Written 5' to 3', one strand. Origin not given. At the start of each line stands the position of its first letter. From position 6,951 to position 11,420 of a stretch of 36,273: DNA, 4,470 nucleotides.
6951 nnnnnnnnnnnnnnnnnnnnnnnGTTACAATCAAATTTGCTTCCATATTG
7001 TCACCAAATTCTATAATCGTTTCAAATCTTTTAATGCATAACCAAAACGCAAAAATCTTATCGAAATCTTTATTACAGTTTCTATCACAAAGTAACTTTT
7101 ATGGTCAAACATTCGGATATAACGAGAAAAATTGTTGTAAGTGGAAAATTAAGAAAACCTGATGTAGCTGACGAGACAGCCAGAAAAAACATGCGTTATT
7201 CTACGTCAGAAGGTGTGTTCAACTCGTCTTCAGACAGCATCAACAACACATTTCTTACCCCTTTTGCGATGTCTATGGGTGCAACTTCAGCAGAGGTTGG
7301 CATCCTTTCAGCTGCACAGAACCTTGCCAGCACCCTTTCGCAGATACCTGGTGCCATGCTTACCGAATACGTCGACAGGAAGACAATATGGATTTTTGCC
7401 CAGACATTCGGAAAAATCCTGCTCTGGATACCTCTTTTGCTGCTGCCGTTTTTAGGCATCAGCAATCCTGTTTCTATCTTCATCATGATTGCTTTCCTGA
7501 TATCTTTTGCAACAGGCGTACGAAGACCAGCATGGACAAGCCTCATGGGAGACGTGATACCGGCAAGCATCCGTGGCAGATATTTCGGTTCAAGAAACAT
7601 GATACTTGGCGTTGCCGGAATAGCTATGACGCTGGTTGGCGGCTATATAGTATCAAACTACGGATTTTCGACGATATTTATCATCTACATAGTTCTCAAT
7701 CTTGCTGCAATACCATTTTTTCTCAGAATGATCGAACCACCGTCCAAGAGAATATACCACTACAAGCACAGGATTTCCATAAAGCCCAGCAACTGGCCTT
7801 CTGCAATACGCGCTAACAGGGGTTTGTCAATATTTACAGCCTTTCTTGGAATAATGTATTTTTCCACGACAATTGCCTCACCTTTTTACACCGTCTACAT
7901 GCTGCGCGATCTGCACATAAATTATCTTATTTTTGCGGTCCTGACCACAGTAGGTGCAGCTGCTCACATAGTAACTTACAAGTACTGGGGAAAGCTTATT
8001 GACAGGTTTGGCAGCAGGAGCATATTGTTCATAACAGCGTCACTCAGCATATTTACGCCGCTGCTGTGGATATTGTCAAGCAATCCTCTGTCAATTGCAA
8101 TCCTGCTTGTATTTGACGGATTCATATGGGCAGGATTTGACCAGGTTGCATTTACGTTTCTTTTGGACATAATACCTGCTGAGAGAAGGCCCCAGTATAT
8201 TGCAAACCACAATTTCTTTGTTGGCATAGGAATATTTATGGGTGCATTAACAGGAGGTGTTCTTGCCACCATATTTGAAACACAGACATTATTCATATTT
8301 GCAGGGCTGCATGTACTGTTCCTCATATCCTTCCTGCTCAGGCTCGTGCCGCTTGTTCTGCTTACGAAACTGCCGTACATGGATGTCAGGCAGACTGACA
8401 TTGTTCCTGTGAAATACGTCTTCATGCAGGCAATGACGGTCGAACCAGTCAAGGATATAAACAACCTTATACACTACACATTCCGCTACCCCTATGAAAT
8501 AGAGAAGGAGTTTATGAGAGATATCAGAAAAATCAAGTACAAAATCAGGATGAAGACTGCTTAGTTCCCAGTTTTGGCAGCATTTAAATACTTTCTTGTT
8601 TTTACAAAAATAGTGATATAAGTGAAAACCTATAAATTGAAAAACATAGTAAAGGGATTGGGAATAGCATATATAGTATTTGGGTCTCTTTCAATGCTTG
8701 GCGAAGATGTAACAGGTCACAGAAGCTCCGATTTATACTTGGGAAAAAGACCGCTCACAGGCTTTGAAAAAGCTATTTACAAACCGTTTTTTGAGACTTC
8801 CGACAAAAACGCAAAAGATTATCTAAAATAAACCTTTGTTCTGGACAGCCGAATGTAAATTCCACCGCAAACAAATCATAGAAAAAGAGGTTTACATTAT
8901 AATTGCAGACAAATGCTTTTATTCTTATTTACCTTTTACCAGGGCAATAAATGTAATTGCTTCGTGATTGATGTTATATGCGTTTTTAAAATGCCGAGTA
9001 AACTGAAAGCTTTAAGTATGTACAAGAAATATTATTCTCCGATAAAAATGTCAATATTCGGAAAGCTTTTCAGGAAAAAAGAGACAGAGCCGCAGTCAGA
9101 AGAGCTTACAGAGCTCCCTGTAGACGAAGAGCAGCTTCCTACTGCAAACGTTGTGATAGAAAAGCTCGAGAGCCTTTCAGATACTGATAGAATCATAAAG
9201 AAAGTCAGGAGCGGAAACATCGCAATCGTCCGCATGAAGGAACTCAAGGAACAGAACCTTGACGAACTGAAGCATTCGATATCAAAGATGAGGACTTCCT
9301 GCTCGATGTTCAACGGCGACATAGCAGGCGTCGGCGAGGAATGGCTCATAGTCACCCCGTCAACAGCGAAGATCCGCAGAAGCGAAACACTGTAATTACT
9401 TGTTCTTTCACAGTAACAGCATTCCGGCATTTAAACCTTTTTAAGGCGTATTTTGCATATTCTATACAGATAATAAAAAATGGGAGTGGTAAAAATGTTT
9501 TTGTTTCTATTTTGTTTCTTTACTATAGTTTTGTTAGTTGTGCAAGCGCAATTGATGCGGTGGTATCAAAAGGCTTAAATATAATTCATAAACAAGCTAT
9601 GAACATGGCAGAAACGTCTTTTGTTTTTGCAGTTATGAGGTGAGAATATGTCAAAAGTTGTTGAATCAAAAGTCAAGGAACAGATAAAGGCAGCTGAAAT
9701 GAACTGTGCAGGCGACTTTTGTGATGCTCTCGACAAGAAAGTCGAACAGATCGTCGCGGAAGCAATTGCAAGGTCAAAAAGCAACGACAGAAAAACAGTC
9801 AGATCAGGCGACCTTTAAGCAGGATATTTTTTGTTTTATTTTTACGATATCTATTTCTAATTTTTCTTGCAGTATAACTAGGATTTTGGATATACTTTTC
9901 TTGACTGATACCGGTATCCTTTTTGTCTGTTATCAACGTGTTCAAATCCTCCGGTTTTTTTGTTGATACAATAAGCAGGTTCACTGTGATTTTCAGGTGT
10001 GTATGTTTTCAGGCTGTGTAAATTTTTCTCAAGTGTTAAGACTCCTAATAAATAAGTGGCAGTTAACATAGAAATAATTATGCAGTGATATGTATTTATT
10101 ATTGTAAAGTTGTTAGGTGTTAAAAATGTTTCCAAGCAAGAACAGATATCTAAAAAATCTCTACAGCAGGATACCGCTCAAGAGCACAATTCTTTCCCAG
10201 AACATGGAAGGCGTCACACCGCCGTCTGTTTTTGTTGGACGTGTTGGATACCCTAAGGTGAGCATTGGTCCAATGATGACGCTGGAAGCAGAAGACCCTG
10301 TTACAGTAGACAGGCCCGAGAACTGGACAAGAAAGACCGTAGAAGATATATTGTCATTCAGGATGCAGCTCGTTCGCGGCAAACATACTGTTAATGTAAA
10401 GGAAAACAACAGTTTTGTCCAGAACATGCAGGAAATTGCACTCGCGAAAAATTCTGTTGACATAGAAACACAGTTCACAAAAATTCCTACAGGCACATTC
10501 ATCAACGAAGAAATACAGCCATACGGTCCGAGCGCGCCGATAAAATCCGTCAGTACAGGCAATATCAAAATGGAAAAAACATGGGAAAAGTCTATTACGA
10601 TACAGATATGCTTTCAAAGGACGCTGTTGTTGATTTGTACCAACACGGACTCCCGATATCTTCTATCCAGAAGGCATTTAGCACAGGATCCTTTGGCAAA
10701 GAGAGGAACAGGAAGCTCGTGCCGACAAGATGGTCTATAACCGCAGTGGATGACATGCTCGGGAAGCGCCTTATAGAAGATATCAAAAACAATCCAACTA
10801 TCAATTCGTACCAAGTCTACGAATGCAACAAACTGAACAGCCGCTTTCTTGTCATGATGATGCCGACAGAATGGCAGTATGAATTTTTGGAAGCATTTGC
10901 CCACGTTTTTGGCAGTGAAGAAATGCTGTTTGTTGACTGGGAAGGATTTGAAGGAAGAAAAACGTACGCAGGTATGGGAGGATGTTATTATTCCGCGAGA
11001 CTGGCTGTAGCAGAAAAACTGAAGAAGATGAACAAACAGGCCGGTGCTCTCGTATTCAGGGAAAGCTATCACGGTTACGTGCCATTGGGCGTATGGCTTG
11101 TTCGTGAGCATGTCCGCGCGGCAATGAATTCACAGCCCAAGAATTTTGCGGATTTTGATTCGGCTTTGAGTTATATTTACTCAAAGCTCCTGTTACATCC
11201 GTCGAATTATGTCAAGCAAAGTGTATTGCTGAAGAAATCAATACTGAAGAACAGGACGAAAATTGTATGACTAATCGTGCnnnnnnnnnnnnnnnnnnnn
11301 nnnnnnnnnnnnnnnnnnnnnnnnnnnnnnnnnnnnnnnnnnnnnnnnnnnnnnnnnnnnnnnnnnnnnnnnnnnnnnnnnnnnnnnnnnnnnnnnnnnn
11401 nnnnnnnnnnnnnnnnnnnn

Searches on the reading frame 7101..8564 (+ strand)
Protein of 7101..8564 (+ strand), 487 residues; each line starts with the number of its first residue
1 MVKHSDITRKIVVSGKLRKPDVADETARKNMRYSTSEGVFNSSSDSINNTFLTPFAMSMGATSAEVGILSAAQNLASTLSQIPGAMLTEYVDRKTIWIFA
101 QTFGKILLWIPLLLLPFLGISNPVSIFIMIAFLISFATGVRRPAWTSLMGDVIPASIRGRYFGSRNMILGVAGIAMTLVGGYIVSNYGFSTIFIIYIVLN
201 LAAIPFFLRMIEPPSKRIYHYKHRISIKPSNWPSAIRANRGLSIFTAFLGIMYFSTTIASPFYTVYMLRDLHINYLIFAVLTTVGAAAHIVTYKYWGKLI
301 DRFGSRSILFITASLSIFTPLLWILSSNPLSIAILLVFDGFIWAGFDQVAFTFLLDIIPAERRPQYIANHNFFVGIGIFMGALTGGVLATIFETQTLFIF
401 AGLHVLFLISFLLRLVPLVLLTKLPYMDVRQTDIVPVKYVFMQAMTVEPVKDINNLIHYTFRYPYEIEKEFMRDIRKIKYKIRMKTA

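Call 42: search_protein_families(library=pfam, proteins=[window:7101-8564:+], max_evalue=0.001)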
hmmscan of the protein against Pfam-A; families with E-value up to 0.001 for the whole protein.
window:7101-8564:+ (487 aa): 3 families
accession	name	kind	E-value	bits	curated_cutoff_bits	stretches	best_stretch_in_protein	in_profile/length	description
PF07690.21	MFS_1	-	1.7e-39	136.1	33.4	2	40-263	7-228/347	Major Facilitator Superfamily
PF12832.13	MFS_1_like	-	3.1e-14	53.2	25.2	1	51-400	21-373/373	MFS_1 like family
PF05977.19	MFS_3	-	2.8e-06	26.5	27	1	58-459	39-427/524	Transmembrane secretion effector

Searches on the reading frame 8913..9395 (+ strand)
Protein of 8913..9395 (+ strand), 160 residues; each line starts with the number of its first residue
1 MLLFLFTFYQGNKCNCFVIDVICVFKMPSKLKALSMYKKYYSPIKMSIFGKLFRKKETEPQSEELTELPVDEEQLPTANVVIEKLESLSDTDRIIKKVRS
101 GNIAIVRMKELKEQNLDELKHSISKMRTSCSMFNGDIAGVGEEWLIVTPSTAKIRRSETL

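Call 42: search_protein_families(library=pfam, proteins=[window:8913-9395:+], max_evalue=0.001)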
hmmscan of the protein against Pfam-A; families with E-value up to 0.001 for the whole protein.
window:8913-9395:+ (160 aa): 1 family
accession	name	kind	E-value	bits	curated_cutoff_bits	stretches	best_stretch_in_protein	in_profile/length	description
PF04472.17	SepF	-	4.2e-11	43.4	27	1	80-154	1-72/72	Cell division protein SepF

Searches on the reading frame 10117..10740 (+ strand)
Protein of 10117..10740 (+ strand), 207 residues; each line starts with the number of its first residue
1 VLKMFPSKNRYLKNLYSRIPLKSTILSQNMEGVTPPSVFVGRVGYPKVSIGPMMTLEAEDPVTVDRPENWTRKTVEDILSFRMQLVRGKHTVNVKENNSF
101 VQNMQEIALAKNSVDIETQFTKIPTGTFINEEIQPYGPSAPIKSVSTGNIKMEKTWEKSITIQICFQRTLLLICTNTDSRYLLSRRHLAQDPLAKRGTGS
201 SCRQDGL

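Call 42: search_protein_families(library=pfam, proteins=[window:10117-10740:+], max_evalue=0.001)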
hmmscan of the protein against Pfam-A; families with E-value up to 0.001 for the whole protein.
window:10117-10740:+ (207 aa): 1 family
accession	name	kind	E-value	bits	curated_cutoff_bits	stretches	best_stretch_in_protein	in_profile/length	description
PF04894.17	Nre_N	-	2e-35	123.4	25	1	14-160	12-162/270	Archaeal Nre, N-terminal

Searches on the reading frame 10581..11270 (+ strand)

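Call 42: search_protein_families(library=pfam, proteins=[window:10581-11270:+], max_evalue=0.001)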
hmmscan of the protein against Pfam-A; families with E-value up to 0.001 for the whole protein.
window:10581-11270:+ (229 aa): 2 families
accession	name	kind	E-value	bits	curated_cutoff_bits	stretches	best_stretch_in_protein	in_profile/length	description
PF04894.17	Nre_N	-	1.7e-40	140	25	1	3-107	160-264/270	Archaeal Nre, N-terminal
PF04895.17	Nre_C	-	8.4e-34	116.2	27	1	121-221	1-102/110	Archaeal Nre, C-terminal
